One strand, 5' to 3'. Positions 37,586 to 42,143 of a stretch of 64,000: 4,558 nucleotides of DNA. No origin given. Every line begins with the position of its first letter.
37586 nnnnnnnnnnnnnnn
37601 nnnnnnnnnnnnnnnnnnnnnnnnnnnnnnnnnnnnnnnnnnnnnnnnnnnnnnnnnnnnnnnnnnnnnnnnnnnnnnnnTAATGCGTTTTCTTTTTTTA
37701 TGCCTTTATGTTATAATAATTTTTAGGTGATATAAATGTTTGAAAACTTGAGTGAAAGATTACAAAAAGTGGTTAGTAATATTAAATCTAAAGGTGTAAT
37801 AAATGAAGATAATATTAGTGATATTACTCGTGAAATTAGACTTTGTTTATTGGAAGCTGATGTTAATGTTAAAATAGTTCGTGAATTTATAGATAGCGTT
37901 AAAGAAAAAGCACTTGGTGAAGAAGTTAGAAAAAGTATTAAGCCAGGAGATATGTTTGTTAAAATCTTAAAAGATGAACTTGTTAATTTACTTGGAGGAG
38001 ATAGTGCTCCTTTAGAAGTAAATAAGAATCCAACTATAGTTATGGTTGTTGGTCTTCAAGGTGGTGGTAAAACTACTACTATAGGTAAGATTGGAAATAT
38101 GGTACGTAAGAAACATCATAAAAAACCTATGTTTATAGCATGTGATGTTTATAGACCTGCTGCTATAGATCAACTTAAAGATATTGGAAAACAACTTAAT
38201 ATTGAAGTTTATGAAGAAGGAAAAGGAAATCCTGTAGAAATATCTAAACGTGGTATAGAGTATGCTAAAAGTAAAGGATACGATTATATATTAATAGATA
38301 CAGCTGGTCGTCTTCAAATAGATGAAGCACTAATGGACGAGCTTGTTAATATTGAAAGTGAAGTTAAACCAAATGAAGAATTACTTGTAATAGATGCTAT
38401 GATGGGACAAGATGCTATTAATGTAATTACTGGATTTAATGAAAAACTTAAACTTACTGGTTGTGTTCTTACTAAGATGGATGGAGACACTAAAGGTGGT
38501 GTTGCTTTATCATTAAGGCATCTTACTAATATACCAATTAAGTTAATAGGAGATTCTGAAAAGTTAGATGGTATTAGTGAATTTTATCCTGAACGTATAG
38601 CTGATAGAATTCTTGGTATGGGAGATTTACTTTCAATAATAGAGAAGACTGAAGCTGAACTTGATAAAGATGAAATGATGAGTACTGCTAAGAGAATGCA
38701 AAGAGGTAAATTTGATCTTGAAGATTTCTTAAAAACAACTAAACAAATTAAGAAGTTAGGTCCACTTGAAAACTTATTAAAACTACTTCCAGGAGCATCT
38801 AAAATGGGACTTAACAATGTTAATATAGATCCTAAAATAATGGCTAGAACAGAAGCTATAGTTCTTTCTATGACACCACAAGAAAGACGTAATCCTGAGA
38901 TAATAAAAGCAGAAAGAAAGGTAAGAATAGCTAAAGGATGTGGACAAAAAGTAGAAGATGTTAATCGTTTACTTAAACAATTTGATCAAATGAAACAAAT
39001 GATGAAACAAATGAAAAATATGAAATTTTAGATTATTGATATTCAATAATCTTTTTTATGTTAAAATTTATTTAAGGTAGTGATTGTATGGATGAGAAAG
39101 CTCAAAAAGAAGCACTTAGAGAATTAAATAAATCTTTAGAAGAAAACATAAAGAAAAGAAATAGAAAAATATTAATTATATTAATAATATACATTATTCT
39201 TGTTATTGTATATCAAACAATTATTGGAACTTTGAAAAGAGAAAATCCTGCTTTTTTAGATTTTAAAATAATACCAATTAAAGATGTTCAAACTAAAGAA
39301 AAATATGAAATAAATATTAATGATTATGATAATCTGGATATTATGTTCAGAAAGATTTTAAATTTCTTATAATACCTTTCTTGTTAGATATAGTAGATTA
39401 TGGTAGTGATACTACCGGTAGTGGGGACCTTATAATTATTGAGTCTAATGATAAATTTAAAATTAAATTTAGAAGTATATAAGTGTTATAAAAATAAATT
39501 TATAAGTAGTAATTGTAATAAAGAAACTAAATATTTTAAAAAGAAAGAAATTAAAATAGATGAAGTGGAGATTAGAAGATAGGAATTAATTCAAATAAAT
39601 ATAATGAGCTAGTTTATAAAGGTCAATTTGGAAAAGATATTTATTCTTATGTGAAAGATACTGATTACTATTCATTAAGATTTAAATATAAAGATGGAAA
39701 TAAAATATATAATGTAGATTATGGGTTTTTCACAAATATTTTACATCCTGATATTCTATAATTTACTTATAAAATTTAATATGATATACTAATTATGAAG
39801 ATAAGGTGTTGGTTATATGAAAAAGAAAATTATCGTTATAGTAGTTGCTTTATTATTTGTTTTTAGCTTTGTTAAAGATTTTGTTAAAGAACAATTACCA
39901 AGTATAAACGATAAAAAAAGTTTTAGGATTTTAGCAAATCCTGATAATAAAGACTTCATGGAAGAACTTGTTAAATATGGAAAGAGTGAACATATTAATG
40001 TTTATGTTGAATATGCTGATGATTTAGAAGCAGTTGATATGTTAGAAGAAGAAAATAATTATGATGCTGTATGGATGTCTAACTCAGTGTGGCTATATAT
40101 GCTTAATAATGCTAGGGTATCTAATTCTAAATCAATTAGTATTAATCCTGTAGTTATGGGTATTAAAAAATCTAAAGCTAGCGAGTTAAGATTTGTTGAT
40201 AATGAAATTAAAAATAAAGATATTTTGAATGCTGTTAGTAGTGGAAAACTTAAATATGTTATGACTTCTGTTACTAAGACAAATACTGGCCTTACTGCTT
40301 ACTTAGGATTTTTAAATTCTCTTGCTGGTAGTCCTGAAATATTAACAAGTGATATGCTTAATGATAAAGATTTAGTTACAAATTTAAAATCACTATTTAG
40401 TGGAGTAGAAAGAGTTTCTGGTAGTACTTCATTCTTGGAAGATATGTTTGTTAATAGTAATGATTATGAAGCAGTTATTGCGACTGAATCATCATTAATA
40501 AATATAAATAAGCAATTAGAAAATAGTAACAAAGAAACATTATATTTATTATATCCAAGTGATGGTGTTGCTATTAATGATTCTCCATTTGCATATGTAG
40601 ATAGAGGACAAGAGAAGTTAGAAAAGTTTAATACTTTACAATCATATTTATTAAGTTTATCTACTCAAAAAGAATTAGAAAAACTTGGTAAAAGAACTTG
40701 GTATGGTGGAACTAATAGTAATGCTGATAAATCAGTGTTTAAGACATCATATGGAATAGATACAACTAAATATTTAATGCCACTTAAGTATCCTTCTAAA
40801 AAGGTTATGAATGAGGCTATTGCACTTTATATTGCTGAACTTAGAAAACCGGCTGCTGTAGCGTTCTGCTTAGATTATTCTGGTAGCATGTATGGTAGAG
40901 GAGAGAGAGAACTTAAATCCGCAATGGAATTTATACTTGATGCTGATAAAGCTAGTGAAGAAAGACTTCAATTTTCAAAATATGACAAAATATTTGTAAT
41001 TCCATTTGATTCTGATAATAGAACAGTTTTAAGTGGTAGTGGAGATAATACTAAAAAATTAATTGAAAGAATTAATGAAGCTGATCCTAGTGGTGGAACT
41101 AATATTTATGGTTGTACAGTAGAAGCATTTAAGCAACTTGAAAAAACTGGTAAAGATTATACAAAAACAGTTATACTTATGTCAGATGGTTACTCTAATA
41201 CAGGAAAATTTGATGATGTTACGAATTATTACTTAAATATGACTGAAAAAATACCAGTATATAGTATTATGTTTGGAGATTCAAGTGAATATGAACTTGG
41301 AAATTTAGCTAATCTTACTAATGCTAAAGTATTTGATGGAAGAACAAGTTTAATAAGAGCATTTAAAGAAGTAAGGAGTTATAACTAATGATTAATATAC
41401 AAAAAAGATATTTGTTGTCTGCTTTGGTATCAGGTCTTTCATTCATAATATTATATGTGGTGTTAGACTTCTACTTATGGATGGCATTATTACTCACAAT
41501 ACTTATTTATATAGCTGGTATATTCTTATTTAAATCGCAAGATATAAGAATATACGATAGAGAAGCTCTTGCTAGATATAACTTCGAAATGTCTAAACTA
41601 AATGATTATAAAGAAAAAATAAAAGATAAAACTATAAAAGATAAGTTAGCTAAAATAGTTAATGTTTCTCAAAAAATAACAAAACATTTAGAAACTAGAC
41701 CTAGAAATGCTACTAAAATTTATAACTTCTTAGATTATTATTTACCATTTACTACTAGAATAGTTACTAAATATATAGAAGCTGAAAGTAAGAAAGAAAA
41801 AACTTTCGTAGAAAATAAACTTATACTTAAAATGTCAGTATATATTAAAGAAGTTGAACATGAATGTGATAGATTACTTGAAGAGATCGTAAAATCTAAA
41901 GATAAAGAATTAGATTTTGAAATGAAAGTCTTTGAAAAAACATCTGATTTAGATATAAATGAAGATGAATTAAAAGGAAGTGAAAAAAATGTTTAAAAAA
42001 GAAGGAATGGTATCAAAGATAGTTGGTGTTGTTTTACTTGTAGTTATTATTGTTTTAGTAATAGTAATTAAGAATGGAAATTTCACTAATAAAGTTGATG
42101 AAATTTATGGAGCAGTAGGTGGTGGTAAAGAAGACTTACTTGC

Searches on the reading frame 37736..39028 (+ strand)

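Call 46: search_protein_families(library=pfam, proteins=[window:37736-39028:+], max_evalue=0.00001)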
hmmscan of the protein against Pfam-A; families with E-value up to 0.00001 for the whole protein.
window:37736-39028:+ (431 aa): 3 families
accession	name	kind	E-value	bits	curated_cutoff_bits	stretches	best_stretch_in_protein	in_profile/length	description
PF00448.28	SRP54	-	1.1e-70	237.8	22.7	1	99-294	1-196/196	SRP54-type protein, GTPase domain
PF02978.25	SRP_SPB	-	1.5e-33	115.5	27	1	325-423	1-91/91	Signal peptide binding domain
PF02881.24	SRP54_N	-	4.5e-21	75.3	22.4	1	5-82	1-75/75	SRP54-type protein, helical bundle domain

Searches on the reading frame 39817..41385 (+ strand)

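Call 46: search_protein_families(library=pfam, proteins=[window:39817-41385:+], max_evalue=0.00001)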
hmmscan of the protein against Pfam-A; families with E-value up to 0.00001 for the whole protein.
window:39817-41385:+ (523 aa): 4 families
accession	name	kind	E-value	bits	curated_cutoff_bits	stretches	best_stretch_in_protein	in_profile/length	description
PF13519.12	VWA_2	-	1.1e-09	39.3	27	1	348-458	1-106/107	von Willebrand factor type A domain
PF13531.11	SBP_bac_11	-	1.5e-09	38.4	25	1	37-291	2-225/227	Bacterial extracellular solute-binding protein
PF00092.34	VWA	-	2e-09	38.3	23.8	1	348-504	2-158/174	von Willebrand factor type A domain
PF13768.12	VWA_3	-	1.4e-08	35.4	27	1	347-501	2-149/155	von Willebrand factor type A domain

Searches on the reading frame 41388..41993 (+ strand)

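Call 46: search_protein_families(library=pfam, proteins=[window:41388-41993:+], max_evalue=0.00001)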
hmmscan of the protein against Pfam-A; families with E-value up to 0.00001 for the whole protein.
window:41388-41993:+ (202 aa): 1 family
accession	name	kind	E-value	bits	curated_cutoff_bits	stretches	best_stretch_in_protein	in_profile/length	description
PF10112.14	Halogen_Hydrol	-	1.5e-12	48.3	29.8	1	7-181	3-190/191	5-bromo-4-chloroindolyl phosphate hydrolysis protein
